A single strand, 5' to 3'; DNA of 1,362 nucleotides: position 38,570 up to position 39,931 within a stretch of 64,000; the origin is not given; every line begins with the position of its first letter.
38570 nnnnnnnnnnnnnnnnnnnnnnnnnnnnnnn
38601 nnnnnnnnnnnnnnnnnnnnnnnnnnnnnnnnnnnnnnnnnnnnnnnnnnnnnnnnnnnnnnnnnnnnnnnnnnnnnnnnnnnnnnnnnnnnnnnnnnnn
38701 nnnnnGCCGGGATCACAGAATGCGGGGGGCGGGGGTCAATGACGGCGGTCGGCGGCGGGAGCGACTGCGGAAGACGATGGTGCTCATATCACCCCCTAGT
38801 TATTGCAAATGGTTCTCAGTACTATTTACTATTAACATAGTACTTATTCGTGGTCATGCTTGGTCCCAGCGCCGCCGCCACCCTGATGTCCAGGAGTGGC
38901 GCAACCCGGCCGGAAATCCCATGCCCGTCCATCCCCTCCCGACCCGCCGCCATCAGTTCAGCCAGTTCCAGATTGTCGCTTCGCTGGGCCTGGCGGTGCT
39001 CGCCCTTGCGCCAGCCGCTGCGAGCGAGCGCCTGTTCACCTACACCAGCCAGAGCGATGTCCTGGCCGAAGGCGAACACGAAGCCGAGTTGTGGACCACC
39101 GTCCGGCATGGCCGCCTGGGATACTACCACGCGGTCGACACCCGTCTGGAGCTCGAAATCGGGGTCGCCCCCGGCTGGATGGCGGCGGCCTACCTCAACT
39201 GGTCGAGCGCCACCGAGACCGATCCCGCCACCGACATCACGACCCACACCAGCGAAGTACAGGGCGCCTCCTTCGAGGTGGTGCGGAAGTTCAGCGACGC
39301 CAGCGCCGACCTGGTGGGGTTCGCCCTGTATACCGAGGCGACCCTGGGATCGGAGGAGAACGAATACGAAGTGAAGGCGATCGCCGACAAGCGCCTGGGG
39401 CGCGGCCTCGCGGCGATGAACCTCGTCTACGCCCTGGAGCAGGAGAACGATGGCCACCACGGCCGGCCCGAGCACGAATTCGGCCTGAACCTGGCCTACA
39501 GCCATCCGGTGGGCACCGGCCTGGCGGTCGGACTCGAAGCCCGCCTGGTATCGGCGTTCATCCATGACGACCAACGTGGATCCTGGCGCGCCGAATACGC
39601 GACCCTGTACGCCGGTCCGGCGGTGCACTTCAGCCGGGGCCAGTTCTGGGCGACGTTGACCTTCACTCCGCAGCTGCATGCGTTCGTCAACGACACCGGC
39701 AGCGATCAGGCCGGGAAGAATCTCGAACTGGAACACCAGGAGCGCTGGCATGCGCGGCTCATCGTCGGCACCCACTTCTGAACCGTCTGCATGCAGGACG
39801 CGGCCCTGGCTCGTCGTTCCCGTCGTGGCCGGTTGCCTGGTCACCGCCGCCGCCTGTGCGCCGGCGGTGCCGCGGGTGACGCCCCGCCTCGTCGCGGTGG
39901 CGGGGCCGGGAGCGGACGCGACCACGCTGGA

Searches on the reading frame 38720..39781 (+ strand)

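Call 29: search_protein_families(library=pfam, proteins=[window:38720-39781:+])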
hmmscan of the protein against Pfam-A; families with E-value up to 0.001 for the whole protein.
window:38720-39781:+ (353 aa): 2 families
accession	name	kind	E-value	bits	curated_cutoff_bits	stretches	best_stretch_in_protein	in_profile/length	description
PF20367.4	DUF6662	-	3.2e-09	37.1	27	1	292-353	248-308/308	Family of unknown function (DUF6662)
PF13557.12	Phenol_MetA_deg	-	0.00046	20.8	22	1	232-308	136-213/242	Putative MetA-pathway of phenol degradation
